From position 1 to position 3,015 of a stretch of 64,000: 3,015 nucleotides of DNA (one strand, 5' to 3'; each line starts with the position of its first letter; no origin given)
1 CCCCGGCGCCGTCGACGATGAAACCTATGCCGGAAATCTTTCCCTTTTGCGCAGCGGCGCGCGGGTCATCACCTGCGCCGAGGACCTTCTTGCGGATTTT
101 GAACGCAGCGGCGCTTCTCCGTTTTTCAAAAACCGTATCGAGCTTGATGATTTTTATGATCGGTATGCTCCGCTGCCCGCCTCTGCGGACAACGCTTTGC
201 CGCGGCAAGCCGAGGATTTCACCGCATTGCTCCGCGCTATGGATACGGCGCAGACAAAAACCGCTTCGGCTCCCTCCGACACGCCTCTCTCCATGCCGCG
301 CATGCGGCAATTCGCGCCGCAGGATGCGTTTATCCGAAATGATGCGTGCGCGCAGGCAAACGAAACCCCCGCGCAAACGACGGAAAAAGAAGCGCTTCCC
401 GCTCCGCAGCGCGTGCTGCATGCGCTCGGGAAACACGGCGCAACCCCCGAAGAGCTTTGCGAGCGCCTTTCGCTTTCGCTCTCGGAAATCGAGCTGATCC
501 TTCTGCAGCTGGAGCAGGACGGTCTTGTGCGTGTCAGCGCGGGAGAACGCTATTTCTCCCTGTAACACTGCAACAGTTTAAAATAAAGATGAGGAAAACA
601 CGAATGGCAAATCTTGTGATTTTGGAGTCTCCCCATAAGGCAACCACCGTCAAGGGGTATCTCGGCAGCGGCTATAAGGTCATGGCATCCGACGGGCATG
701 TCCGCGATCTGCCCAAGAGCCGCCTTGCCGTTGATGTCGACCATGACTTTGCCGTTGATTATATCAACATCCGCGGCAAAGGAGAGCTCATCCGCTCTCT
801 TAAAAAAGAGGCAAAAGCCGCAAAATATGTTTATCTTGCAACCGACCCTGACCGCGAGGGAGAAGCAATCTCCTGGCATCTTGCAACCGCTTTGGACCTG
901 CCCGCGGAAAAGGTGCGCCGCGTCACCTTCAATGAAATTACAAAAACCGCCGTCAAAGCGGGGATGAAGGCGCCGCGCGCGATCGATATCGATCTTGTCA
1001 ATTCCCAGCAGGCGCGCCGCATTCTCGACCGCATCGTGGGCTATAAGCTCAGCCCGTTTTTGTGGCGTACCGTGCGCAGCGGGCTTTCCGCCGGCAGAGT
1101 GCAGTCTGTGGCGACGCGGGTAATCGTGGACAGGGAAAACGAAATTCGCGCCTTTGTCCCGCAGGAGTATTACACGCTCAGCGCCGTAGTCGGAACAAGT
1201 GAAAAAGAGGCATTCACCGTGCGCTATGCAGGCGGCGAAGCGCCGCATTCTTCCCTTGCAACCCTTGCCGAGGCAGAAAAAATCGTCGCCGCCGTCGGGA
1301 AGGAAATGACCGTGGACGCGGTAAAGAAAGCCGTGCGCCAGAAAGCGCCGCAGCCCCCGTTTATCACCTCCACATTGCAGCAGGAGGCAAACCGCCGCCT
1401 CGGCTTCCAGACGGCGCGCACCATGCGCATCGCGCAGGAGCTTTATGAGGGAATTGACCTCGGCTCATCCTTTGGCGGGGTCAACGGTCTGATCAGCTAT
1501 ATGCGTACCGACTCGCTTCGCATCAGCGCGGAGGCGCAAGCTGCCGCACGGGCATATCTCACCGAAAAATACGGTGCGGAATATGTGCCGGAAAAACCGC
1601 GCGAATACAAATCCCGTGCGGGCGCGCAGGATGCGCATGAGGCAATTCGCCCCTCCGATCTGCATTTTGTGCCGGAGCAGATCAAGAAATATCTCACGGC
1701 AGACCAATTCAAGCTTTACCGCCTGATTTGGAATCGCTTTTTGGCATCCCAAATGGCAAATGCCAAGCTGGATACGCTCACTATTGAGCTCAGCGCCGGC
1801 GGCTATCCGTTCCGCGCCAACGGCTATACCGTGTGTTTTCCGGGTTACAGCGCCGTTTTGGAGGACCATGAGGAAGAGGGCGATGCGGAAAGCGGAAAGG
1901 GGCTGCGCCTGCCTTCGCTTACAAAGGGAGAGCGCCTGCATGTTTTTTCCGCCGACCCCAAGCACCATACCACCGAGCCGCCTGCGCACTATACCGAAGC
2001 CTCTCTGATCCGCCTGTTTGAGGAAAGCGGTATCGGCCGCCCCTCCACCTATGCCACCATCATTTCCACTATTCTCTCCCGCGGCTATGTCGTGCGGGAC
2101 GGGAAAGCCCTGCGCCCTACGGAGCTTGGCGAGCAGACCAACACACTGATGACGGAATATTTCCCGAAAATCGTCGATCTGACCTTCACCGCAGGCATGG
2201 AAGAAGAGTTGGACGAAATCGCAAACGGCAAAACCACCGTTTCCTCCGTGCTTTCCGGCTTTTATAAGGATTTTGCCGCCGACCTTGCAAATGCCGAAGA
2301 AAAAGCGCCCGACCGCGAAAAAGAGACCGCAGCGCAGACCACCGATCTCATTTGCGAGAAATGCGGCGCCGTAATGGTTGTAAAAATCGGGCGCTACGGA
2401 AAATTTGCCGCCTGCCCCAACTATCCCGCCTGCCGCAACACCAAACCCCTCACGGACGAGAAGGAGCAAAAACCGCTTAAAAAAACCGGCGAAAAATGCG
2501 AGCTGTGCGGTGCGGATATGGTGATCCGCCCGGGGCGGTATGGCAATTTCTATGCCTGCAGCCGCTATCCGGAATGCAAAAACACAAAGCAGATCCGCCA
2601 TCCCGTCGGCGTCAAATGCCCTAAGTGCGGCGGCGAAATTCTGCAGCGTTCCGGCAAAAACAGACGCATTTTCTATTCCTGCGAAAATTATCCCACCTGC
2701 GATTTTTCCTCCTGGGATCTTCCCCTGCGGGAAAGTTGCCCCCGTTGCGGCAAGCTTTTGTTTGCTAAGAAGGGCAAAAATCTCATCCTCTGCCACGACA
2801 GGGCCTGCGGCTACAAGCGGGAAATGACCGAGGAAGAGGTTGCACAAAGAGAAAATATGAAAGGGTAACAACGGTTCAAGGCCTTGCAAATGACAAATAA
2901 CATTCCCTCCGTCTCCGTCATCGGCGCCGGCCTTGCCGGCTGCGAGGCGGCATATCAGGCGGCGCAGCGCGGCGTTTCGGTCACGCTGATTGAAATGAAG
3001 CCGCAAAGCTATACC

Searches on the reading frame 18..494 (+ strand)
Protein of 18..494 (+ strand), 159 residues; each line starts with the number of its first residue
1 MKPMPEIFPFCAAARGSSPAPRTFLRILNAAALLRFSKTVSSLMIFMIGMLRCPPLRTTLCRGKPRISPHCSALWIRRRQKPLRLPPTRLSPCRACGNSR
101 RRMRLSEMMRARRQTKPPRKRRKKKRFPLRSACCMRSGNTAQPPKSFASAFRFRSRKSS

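Call 10: search_protein_families(library=padloc, alignment_id=A1, max_evalue=0.00001)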
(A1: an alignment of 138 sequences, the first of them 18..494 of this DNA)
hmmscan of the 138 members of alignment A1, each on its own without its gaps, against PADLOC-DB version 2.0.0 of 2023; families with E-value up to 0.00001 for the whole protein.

A. member 1, window:18-494:+ (159 aa): 0 families

B. families by the number of members that match (of 138 scanned): 39 families (the first 25 are shown)
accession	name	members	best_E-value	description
PDLC04135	mad3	2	2.2e-103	mads_3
PDLC04140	mad8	2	1.5e-41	mads_8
PDLC02759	SspA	1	8.9e-136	SspA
PDLC02657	DndA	1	2.8e-133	DndA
PDLC02865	DpdF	1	5.7e-23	DpdF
PDLC02215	QatD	1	1.2e-14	-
PDLC02707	PbeA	1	2.1e-11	PbeA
PDLC04242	PDC-M01A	1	4.3e-10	-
PDLC02979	AriA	1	6.4e-10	-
PDLC04213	HEC-02A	1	1.8e-09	-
PDLC00071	GajA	1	7.6e-09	AAA ATPase domain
PDLC03878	NsnB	1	1.7e-08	-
PDLC00072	GajA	1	1.7e-08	AAA ATPase domain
PDLC00096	GajA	1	1.7e-08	AAA ATPase domain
PDLC00298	PtuA1|PtuA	1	1.9e-08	AAA ATPase domain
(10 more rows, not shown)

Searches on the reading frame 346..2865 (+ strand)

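Call 41: search_protein_families(library=pfam, proteins=[window:346-2865:+], max_evalue=0.00001)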
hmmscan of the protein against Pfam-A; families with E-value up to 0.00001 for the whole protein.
window:346-2865:+ (840 aa): 3 families
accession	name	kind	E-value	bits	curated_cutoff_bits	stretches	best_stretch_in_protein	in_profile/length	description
PF01131.25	Topoisom_bac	-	3.6e-123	412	35.1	1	213-636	2-410/411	DNA topoisomerase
PF01396.24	Zn_ribbon_Top1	-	5e-43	145.1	32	3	715-750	1-36/39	Topoisomerase DNA binding C4 zinc finger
PF01751.28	Toprim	-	4.6e-21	75.2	23.1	1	90-198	2-96/96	Toprim domain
